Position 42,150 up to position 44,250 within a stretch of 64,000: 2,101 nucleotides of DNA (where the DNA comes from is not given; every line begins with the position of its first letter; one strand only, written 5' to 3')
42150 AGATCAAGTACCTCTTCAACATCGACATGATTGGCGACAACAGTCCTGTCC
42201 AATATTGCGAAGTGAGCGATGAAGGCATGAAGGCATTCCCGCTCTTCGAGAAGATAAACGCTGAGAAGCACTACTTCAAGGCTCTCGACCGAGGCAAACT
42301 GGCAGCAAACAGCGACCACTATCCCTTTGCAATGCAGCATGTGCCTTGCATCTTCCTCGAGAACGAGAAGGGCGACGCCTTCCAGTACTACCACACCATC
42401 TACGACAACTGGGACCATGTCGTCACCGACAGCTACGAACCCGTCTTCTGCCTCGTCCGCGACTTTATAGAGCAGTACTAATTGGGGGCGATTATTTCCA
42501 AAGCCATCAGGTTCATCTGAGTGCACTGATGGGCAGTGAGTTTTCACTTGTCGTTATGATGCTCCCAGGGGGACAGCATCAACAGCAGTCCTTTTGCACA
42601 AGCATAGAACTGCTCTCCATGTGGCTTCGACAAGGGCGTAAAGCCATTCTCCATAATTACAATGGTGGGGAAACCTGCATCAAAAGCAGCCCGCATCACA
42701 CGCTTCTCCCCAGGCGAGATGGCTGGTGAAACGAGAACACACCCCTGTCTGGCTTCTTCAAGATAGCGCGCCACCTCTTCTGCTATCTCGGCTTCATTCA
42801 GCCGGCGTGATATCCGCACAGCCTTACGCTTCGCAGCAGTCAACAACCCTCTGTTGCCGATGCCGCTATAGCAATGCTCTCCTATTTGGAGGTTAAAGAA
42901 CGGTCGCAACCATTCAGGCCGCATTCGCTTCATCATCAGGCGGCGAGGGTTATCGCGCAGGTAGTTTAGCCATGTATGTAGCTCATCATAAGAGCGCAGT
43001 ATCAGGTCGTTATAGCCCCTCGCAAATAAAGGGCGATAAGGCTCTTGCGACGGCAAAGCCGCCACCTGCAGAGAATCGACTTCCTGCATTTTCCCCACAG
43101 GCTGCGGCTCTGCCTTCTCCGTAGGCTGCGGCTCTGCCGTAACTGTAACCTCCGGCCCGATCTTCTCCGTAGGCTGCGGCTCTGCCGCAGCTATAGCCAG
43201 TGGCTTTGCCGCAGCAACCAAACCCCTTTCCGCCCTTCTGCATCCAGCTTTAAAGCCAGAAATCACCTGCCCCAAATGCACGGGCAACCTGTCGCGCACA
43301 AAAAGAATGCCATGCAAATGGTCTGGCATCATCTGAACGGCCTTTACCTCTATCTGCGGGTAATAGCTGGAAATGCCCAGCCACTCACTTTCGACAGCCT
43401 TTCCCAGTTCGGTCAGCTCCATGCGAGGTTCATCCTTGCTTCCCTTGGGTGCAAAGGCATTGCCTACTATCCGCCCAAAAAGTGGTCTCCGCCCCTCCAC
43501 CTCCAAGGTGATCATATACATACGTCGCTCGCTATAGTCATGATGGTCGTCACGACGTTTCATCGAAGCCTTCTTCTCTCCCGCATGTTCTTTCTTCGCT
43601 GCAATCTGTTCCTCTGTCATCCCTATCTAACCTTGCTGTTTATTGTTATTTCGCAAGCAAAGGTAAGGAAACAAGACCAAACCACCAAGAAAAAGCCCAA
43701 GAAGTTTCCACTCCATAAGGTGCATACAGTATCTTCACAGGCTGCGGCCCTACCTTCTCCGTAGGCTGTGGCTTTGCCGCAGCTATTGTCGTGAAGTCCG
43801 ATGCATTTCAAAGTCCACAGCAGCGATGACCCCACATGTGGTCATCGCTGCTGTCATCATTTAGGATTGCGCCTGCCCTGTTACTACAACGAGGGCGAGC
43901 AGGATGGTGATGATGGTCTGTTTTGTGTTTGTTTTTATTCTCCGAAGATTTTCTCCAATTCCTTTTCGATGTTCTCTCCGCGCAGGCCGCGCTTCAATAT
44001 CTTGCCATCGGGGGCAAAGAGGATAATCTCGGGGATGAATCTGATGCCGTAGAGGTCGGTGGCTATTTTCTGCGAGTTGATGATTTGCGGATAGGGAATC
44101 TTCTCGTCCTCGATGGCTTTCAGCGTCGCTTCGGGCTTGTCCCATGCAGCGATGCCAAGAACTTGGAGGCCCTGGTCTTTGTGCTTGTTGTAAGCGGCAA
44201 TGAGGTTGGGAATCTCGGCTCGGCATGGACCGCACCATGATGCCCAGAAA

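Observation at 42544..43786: RAYT-like Y1 transposase gene with REP-like GTAG-hairpin repeats inside its own coding sequence and upstream, plus an unexplained C-terminal domain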

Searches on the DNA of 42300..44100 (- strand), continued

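Call 106: search_with_rna_model(model_id=R1, sources=[L160, L162, L163, L164, L165, L002, L004], max_evalue=0.05, filters=default)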
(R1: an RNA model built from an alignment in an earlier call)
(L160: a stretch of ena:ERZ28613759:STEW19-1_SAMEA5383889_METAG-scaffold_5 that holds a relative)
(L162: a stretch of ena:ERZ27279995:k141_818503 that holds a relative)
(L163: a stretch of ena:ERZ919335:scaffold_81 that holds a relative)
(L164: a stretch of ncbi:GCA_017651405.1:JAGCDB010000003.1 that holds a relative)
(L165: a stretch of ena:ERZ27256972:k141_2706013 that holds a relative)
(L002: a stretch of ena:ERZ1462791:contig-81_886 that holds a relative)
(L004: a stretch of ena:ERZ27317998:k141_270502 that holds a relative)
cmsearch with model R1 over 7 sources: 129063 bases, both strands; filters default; matches with E-value up to 0.05: 15.
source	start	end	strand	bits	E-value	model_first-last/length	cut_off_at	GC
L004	3555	3590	+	50.1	1.7e-08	1-36/36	no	0.56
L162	10538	10573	+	48.6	3.6e-08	1-36/36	no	0.53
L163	10538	10573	+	48.6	3.6e-08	1-36/36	no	0.53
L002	6604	6639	+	46.9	8.4e-08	1-36/36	no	0.53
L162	10473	10508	-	44.3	2.9e-07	1-36/36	no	0.58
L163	10473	10508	-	44.3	2.9e-07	1-36/36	no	0.58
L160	10520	10555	+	43.8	3.7e-07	1-36/36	no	0.53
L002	6395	6430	-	42.9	5.9e-07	1-36/36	no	0.56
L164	10401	10436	-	42.5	6.9e-07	1-36/36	no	0.58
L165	10401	10436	-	42.5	6.9e-07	1-36/36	no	0.58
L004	3469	3504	-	42.5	6.9e-07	1-36/36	no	0.58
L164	10487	10522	+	41.8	9.9e-07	1-36/36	no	0.53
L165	10487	10522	+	41.8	9.9e-07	1-36/36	no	0.53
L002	5808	5843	-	37.7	7.3e-06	1-36/36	no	0.5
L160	10434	10469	-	35.1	2.6e-05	1-36/36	no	0.56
